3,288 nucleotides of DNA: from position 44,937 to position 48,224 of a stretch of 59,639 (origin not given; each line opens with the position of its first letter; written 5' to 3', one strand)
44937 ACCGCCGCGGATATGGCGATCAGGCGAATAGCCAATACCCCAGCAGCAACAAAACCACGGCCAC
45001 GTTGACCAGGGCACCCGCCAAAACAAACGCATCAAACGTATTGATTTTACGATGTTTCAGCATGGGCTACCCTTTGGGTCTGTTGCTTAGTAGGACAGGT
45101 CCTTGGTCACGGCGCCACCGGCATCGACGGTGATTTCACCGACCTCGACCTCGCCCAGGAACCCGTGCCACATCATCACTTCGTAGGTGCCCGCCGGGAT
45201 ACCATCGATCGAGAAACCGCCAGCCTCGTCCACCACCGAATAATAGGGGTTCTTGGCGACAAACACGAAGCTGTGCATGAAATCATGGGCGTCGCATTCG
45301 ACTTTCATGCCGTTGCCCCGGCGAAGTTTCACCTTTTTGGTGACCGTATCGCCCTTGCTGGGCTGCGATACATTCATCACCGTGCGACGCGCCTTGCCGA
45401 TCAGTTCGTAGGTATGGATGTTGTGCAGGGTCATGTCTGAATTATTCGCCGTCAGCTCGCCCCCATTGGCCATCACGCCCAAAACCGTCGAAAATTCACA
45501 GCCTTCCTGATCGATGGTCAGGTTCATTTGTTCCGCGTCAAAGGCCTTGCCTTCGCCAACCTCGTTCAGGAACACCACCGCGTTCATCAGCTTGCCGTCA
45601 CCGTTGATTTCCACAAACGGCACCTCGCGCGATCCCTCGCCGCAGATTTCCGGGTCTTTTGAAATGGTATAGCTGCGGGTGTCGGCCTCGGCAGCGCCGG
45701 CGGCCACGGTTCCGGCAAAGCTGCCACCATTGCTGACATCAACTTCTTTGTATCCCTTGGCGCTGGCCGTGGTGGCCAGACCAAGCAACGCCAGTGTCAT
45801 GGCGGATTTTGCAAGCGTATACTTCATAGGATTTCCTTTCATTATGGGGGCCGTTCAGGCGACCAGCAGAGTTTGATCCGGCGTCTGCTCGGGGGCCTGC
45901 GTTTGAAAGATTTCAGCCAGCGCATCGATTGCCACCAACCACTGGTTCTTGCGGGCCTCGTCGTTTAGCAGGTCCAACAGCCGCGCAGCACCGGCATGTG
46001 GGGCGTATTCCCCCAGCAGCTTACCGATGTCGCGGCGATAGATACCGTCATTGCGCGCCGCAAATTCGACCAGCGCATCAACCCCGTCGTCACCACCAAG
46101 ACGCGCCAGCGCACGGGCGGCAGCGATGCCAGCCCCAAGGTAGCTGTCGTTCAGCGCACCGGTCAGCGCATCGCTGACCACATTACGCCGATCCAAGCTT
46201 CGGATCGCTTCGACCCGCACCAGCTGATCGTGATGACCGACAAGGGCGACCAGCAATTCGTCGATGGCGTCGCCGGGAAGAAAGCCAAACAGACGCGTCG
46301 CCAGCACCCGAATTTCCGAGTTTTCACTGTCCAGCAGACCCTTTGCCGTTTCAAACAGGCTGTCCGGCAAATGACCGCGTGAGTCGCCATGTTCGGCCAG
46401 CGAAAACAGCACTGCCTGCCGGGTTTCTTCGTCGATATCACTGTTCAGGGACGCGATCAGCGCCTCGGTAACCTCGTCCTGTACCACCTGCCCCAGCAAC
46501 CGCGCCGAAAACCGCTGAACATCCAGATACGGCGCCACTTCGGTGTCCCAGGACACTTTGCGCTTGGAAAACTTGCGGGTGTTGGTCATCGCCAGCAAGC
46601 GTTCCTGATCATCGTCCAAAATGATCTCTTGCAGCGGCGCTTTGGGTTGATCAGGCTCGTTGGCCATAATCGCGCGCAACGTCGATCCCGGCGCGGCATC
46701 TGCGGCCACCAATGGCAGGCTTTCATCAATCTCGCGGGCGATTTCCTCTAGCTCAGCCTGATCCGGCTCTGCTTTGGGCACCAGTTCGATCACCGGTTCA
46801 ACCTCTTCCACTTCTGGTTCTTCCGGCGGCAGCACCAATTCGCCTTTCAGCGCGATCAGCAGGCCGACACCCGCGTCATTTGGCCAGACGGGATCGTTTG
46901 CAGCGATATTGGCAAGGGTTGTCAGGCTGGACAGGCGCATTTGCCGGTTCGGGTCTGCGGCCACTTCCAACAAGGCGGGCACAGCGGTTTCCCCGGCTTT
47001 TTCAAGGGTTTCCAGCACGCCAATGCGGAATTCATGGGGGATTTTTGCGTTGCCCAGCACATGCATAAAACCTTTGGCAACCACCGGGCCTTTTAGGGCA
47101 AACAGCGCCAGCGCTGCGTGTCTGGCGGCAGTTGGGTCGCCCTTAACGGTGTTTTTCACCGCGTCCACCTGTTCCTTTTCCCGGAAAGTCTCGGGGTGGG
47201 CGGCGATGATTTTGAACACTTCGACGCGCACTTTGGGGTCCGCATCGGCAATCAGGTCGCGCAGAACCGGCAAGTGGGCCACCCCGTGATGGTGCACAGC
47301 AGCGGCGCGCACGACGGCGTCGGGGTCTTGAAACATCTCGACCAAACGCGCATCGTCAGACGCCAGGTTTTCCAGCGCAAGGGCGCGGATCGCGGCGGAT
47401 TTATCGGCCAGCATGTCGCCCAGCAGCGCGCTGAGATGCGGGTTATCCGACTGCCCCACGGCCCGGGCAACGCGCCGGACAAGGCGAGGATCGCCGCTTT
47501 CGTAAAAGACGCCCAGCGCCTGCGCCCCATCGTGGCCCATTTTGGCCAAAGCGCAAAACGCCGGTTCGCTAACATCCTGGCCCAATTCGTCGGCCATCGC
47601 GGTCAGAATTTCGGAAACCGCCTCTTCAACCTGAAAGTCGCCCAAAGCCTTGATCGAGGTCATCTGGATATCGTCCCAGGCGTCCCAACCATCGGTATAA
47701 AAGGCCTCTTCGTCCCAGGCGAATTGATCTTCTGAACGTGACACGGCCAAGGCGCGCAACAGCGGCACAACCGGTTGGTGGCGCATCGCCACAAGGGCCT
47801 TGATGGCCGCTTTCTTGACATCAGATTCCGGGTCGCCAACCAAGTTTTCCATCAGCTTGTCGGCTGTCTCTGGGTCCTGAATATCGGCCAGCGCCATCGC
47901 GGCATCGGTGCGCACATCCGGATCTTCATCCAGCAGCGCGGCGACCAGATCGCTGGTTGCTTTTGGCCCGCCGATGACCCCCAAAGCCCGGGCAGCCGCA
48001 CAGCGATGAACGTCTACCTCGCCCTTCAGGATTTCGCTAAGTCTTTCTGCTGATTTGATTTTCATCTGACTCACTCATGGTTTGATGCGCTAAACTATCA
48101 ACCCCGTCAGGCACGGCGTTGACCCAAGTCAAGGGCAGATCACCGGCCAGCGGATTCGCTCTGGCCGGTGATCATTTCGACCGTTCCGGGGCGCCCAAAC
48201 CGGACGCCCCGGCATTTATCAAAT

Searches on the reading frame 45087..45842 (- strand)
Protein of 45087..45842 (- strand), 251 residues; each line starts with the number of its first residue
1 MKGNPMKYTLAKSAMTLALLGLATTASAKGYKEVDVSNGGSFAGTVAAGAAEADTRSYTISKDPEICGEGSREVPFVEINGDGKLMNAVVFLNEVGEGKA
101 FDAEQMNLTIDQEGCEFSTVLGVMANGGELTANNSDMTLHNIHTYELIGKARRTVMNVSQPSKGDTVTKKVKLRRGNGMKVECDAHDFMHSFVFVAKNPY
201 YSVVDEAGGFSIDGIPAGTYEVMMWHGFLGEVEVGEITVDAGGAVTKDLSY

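Call 3: search_protein_families(library=pfam, proteins=[window:45087-45842:-], max_evalue=0.01)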
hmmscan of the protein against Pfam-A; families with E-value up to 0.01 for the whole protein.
window:45087-45842:- (251 aa): 2 families
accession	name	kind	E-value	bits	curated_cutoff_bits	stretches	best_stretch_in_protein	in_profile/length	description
PF14686.12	fn3_3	-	3.8e-05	23.8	24.4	1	200-246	27-74/75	Polysaccharide lyase family 4, domain II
PF13620.12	CarboxypepD_reg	-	7.9e-05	23.4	32.3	1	200-248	30-78/82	Carboxypeptidase regulatory-like domain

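Call 4: search_protein_families(library=ncbifam, proteins=[window:45087-45842:-], max_evalue=0.01)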
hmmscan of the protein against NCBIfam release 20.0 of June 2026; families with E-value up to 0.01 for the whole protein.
window:45087-45842:- (251 aa): 0 families

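Call 41: search_solved_structures(query=window:45087-45842:-, max_evalue=1, show_alignments=2)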
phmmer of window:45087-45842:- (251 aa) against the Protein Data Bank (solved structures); distinct sequences matched with E-value up to 1: 5.
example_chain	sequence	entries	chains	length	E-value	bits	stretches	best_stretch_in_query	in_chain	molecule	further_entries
8xqw_I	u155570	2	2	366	0.15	14.7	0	7-46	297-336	CrTam39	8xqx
2v4v_A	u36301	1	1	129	0.31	13.7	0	51-99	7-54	GH59 GALACTOSIDASE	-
8xks_J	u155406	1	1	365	0.33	13.6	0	7-45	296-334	FaxL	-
4n5h_X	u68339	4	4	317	0.82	12.3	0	27-130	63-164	Esterase/lipase | Esterase B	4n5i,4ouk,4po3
2l54_A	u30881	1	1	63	0.99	12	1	89-132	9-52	Double-stranded RNA-specific adenosine deaminase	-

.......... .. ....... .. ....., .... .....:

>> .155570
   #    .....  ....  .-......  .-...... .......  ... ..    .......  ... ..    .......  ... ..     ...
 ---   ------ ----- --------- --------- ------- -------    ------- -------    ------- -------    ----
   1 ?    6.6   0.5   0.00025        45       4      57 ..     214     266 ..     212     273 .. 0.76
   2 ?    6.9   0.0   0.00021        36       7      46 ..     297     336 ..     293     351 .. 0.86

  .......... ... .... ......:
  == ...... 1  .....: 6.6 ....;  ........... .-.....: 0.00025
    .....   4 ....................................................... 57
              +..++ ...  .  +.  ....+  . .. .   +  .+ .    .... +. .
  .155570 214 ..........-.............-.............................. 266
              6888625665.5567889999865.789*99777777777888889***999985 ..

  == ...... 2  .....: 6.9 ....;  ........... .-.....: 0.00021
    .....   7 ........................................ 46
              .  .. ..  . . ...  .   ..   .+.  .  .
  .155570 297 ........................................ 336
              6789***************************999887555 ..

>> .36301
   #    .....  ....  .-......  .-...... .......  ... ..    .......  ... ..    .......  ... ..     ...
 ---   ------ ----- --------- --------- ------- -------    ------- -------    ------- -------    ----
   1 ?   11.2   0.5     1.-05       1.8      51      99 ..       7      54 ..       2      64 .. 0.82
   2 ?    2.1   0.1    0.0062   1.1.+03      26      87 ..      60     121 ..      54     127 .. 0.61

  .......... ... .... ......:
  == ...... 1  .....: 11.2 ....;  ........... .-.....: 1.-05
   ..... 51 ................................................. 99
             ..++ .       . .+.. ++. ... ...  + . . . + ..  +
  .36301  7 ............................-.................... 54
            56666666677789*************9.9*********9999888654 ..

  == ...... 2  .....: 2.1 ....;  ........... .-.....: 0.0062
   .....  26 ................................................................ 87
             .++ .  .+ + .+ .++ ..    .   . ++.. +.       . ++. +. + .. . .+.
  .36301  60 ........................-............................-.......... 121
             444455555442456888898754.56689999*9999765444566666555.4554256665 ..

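Call 63: search_solved_structures(query=A2, max_evalue=10, show_alignments=3)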
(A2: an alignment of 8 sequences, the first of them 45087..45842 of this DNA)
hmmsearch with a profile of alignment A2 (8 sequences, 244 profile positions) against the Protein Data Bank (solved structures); distinct sequences matched with E-value up to 10: 10.
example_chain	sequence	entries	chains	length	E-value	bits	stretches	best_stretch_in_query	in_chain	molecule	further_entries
9c7v_B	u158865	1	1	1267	0.00016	24.2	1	196-237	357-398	BOS complex subunit NOMO2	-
4wi0_B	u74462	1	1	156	0.012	18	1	196-239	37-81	Cellulosomal scaffoldin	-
4u3s_B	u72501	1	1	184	0.016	17.7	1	196-239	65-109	Cellulosomal scaffoldin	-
1nkg_A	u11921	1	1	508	0.17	14.3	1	192-243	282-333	Rhamnogalacturonase B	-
3njx_A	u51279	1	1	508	0.17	14.3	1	192-243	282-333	Rhamnogalacturonase B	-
2xhn_A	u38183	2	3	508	0.17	14.3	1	192-243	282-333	RHAMNOGALACTURONASE B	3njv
1xpn_A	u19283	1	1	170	0.5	12.8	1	196-224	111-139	hypothetical protein PA1324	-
8eoi_G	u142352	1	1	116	0.56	12.6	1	187-239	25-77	ER membrane protein complex subunit 7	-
3qec_A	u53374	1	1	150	1.2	11.6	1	196-224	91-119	Putative carbohydrate binding protein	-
6ww7_G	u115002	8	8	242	1.9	10.9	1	187-239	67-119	ER membrane protein complex subunit 7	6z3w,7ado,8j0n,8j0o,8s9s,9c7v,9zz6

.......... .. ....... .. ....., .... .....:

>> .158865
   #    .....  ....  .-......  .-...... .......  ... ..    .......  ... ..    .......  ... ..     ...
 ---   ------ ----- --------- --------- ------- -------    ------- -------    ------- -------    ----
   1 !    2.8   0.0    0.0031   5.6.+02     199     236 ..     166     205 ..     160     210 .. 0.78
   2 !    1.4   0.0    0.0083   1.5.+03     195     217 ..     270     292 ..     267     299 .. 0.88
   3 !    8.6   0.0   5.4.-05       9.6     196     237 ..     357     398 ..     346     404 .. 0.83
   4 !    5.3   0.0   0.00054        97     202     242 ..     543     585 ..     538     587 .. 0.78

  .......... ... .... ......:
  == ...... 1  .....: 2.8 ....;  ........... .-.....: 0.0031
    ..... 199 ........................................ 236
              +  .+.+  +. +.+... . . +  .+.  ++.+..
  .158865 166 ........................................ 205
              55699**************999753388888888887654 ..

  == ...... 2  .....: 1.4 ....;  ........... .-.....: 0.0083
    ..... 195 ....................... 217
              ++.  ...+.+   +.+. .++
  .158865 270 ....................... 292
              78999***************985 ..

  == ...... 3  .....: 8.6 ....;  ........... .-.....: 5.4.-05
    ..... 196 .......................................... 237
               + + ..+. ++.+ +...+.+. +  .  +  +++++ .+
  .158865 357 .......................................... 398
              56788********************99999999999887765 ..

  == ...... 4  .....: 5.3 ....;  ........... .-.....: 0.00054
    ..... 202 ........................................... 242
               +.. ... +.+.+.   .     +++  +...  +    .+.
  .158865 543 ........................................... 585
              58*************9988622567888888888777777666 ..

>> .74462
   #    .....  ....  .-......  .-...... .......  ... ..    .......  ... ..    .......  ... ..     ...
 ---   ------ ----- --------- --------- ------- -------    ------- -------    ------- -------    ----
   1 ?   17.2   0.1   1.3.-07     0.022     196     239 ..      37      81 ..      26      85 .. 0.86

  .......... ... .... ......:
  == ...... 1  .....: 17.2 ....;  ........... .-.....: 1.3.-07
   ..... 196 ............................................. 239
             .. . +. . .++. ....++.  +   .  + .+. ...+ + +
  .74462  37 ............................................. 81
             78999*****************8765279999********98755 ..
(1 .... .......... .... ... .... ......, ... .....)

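Call 65: find_homologous_proteins(query=window:45087-45842:-, max_evalue=0.00001)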
Query window:45087-45842:- (251 aa): 908 proteins with E <= 0.00001 among 2616 candidates; the best 120 are listed.
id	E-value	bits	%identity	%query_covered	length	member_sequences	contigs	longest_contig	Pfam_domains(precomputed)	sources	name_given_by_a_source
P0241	2.6e-158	543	100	98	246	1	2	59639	-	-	-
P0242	3.4e-145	500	92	98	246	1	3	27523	PF14686.13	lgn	-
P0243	3.4e-145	500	92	98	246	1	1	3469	PF14686.13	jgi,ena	-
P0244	1.8e-134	465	84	98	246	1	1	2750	PF14686.13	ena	-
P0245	2.8e-134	464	86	90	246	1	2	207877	PF14686.13,PF13620.13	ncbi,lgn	-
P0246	9.4e-134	462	85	98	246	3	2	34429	PF13620.13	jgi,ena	-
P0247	9.7e-134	462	83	98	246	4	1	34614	PF14686.13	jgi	-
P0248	2.6e-133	461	84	98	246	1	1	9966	PF14686.13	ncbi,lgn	-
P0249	5.9e-133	460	84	98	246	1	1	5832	PF14686.13,PF13620.13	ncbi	-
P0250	1.0e-131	456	83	98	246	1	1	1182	PF14686.13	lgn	-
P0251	2.6e-131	454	87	89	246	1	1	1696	-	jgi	jgi:hypothetical protein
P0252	3.6e-130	451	84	98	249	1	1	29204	-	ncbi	-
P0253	5.8e-128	443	80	98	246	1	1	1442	PF14686.13,PF13620.13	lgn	-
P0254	1.2e-127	442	80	98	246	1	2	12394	-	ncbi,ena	-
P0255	9.5e-127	439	81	98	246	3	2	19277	PF14686.13,PF13620.13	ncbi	-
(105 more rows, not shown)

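Call 74: predict_structure(alignment_id=A3)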
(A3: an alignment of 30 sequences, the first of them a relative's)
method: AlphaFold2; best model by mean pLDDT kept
length: 246 residues; sequences in the alignment: 30
mean_pLDDT: 84.2   pTM: 0.81
mean pLDDT of the five models: 84.2, 83.7, 82.9, 81.8, 81.6
residues with pLDDT >= 90: 125; 70-90: 89; 50-70: 11; < 50: 21
segments of 3 or more residues with pLDDT < 50: 1-21
pLDDT, mean of each block of 10 residues (from residue 1): 38 41 72 95 95 84 85 95 94 87 84 77 88 76 81 84 88 86 87 95 97 96 93 97 97
secondary structure, 60 per line:
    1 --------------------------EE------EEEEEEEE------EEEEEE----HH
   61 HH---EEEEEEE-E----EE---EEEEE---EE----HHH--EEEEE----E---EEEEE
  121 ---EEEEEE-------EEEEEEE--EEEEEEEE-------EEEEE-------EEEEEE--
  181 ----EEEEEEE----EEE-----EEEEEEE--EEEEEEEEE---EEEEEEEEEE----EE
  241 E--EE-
elements in order: E35-42 E49-54 H59-62 E66-72 E84-88 E103-107 E116-120 E124-129 E137-143 E146-153 E161-165 E173-178 E185-191 E196-198 E204-210 E213-221 E225-234 E239-241

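Call 77: fold_search(model_id=the predicted structure, library=pdb)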
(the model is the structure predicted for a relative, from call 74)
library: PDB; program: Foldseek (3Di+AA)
matches with E <= 10: 1571; with E <= 0.001: 18
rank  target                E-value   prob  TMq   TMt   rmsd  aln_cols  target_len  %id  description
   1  6kol                  1.8e-04  1.00  0.32  0.59   5.2       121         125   13  Crystal structure of auracyanin from photosynthetic bacterium Roseiflexus castenholzii (released 2020-01-29)
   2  6hbe_A                2.0e-04  1.00  0.31  0.19   4.6       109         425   15  Cu-containing nitrite reductase (NirK) from Thermus scotoductus SA-01 (released 2019-01-23)
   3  4n8u_A                4.1e-04  0.96  0.26  0.24  20.7       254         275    9  Two-Domain Laccase from Streptomyces viridochromogenes at 2.4 A resolution AC629 (released 2014-10-29)
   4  3ie9                  4.9e-04  1.00  0.30  0.64   7.3       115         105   16  Structure of oxidized M98L mutant of amicyanin (released 2009-10-06)
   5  6hbe_C                5.4e-04  1.00  0.31  0.19   4.6       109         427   15  Cu-containing nitrite reductase (NirK) from Thermus scotoductus SA-01 (released 2019-01-23)
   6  5u7n_F                6.4e-04  1.00  0.23  0.44   5.6       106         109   17  CRYSTAL STRUCTURE OF A CHIMERIC CUA DOMAIN (SUBUNIT II) OF CYTOCHROME BA3 FROM THERMUS THERMOPHILUS WITH THE AMICYANIN (released 2017-11-22)
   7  4p5r                  6.8e-04  1.00  0.30  0.64   8.8       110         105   17  Structure of oxidized W45Y mutant of amicyanin (released 2014-04-23)
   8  2idq                  7.2e-04  1.00  0.30  0.64   4.3        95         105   18  Structure of M98A mutant of amicyanin, Cu(II) (released 2007-03-13)
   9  5x31_A                7.2e-04  1.00  0.29  0.52   4.3       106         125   14  Pseudoazurin from Alcaligenes faecalis (space group P65) (released 2017-04-12)
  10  9nji                  7.2e-04  1.00  0.30  0.27  19.4       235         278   11  M298L Streptomyces coelicolor Laccase (released 2025-06-04)
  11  3kw8                  7.2e-04  0.99  0.29  0.27  20.1       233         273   10  Two-domain laccase from Streptomyces coelicolor at 2.3 A resolution (released 2010-12-08)
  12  5u7n_D                8.0e-04  1.00  0.24  0.43   5.5       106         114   16  CRYSTAL STRUCTURE OF A CHIMERIC CUA DOMAIN (SUBUNIT II) OF CYTOCHROME BA3 FROM THERMUS THERMOPHILUS WITH THE AMICYANIN (released 2017-11-22)
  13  5u7n_B                8.0e-04  1.00  0.23  0.42   5.6       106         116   17  CRYSTAL STRUCTURE OF A CHIMERIC CUA DOMAIN (SUBUNIT II) OF CYTOCHROME BA3 FROM THERMUS THERMOPHILUS WITH THE AMICYANIN (released 2017-11-22)
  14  2ux6                  8.5e-04  1.00  0.28  0.51   4.3       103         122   17  Pseudoazurin with engineered amicyanin ligand loop, oxidized form, pH 7.5 (released 2007-08-21)
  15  4m3h_A                8.9e-04  0.99  0.30  0.28  19.6       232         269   11  Crystal structure of small laccase Ssl1 from Streptomyces sviceus (released 2014-03-19)
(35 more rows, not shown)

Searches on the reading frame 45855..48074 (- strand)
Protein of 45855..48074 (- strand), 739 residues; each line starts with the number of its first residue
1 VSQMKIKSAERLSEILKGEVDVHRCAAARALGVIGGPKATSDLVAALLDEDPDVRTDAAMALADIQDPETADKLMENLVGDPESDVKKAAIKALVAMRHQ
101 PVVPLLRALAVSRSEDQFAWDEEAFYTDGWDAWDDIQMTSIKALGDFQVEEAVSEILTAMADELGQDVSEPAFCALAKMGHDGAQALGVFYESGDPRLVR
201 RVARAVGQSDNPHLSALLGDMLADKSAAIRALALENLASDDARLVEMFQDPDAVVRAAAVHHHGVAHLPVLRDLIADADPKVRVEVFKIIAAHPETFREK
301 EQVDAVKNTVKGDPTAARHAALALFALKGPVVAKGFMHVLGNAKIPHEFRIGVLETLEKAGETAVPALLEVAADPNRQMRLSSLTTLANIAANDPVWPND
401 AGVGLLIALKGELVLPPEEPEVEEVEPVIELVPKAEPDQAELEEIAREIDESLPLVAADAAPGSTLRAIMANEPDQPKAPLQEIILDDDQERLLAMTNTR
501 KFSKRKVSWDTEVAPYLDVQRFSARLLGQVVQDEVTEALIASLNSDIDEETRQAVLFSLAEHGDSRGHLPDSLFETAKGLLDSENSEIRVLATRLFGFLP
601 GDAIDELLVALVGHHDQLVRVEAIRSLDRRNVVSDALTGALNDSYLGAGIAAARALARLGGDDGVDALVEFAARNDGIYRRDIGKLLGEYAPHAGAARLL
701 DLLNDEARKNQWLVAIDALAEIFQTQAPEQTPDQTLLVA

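Call 3: search_protein_families(library=pfam, proteins=[window:45855-48074:-], max_evalue=0.01)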
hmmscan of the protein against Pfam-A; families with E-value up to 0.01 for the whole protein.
window:45855-48074:- (739 aa): 6 families
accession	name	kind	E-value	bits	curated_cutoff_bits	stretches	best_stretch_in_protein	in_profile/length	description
PF13646.12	HEAT_2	-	2.4e-42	143.6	27.7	8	11-94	3-87/88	HEAT repeats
PF02985.28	HEAT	-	7.3e-15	54.1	23.5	0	75-97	5-27/31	HEAT repeat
PF03130.22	HEAT_PBS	-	3.4e-12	46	20.9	1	54-78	1-25/27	PBS lyase HEAT-like repeat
PF12717.13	Cnd1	-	4.7e-06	27.2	26.4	1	27-98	6-86/162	non-SMC mitotic condensation complex subunit 1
PF11838.14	ERAP1_C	-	2.5e-05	24.3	38.2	0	36-96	181-240/318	ERAP1-like C-terminal domain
PF13513.12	HEAT_EZ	-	0.0055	17.7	27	0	52-94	1-52/55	HEAT-like repeat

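Call 4: search_protein_families(library=ncbifam, proteins=[window:45855-48074:-], max_evalue=0.01)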
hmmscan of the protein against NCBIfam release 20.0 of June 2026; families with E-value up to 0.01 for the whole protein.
window:45855-48074:- (739 aa): 8 families
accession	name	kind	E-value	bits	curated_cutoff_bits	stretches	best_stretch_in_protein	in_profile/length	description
NF010374.0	PRK13800.1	equivalog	2.6e-13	49.1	1196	2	10-113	779-880/898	fumarate reductase/succinate dehydrogenase flavoprotein subunit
NF045915.1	PhycobilmeDegNblB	equivalog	1.6e-12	47.4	300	2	7-90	130-212/214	phycobilisome degradation protein NblB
NF058502.1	phyc_lyase_CpcE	equivalog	6e-10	39.1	330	1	24-116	59-147/260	C-phycocyanin alpha-cysteine-84 phycocyanobilin lyase subunit CpcE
TIGR02270.1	TIGR02270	subfamily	5.8e-08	32.2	206.8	0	580-718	125-264/410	TIGR02270 family protein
NF045662.1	DVU0298_fam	equivalog_domain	3.6e-07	30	75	0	548-618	121-191/213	DVU0298 family protein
NF007244.0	PRK09687.1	equivalog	5.5e-06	25.9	275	0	24-106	146-230/285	putative lyase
NF058515.1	phyc_lyase_CpcF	equivalog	0.00022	20.9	220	1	26-102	49-124/200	C-phycocyanin alpha-cysteine-84 phycocyanobilin lyase subunit CpcF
NF006501.0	PRK08937.3-1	equivalog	0.0096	16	310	1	24-72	48-96/191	adenylosuccinate lyase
